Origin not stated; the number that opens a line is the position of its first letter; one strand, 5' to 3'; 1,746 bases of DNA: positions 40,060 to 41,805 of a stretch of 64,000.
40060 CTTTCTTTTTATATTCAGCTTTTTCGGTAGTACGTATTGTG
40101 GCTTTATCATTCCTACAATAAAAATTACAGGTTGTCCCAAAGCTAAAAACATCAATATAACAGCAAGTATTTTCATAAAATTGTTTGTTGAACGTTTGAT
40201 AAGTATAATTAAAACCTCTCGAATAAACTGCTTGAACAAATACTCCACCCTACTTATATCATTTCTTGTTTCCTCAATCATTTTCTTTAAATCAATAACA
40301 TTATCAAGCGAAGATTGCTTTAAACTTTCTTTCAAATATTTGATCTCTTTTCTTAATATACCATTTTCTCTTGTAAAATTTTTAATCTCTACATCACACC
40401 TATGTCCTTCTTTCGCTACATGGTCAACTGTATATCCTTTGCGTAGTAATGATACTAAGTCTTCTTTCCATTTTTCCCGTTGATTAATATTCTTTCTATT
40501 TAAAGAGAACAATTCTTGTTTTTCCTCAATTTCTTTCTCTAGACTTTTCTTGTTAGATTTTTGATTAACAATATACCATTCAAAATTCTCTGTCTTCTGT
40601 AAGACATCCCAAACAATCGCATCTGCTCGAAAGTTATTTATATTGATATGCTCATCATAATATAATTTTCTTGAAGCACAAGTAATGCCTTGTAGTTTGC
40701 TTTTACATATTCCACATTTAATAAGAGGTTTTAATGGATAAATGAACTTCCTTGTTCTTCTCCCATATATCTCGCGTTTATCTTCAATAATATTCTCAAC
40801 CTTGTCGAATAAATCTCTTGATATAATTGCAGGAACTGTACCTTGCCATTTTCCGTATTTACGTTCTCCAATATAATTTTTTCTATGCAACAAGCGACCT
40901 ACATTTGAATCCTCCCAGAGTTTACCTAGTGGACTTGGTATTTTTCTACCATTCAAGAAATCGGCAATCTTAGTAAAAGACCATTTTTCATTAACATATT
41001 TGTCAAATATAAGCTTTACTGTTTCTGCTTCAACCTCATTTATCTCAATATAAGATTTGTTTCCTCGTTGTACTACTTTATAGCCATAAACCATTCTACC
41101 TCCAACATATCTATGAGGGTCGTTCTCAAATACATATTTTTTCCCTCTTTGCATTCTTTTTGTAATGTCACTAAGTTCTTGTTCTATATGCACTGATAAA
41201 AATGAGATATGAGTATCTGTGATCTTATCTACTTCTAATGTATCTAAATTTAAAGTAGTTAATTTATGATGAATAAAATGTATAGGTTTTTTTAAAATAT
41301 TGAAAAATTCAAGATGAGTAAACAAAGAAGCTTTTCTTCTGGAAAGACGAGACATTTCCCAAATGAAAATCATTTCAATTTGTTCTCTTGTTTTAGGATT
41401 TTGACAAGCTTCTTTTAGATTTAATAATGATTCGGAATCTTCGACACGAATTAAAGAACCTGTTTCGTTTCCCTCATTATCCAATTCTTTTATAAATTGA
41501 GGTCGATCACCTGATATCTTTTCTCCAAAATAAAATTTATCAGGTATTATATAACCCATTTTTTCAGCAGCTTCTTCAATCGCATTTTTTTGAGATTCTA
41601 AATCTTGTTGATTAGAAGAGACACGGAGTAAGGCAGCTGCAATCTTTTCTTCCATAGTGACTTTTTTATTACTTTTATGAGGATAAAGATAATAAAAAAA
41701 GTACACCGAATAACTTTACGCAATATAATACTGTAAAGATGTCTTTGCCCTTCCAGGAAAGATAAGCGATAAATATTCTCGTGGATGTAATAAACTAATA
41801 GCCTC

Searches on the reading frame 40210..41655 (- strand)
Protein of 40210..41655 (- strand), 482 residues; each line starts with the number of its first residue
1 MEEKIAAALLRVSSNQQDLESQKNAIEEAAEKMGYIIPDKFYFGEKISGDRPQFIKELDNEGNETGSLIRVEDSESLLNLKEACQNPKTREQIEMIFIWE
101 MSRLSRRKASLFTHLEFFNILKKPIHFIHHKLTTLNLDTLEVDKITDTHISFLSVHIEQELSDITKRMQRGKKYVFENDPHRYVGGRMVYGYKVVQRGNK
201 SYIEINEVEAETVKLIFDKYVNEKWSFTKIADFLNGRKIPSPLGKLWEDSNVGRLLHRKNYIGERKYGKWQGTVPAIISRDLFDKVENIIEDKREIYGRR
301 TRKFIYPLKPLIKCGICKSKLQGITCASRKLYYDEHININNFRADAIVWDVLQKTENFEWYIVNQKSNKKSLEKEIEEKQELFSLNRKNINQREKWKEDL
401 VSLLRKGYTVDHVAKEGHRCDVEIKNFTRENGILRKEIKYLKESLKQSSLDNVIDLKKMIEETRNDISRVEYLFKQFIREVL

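Call 31: find_related_loci(query=A1, collection=genome_contigs, flank=10000)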
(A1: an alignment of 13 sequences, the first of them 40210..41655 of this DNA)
Query A1 (482 aa) in genome_contigs; peptide patterns used: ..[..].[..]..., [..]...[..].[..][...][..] (x = any residue, [..] = any of these).
152 stretches matched a pattern; 4 encode a relative of the query (tblastn E <= 1e-3); 4 distinct loci.
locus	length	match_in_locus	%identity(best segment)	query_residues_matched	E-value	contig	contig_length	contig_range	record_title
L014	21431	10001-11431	60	5-481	0e+0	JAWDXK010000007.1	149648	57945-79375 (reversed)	MAG: Dysgonomonas sp. isolate N4_140_000G1_dasN4_140_000G1_maxbin2.maxbin.014 N4_140_000G1_scaffold_37, whole genome sho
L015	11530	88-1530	46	3-481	6e-139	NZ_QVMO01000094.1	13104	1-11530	Dysgonomonas sp. 521 scaffold94_size13104, whole genome shotgun sequence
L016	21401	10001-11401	30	6-471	1e-45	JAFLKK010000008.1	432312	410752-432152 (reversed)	MAG: Paludibacter sp. isolate LaCa_MAG_3 c_000000000009, whole genome shotgun sequence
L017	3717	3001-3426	36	6-167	9e-21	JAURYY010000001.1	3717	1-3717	MAG: Paludibacter sp. isolate E2_metabat.bin.19 E2_k141_66104, whole genome shotgun sequence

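Call 32: find_related_loci(query=A1, collection=metagenome_contigs, flank=10000)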
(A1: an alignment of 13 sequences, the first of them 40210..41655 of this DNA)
Query A1 (482 aa) in metagenome_contigs; peptide patterns used: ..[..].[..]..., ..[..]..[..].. (x = any residue, [..] = any of these).
263 stretches matched a pattern; 4 encode a relative of the query (tblastn E <= 1e-3); 4 distinct loci.
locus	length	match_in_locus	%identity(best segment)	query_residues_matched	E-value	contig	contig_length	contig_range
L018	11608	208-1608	29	6-471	5e-46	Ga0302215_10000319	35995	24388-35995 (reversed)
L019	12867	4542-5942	30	6-471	6e-45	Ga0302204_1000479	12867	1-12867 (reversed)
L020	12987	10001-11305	28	6-430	9e-42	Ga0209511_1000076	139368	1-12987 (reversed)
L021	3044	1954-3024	26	9-406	7e-17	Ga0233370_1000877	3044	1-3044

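Call 77: find_related_loci(query=A1, collection=viral_contigs, flank=10000)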
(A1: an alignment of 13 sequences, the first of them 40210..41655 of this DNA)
Query A1 (482 aa) in viral_contigs; peptide patterns used: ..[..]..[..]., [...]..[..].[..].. (x = any residue, [..] = any of these).
109 stretches matched a pattern, but none encodes a relative of the query by tblastn (E <= 1e-3).
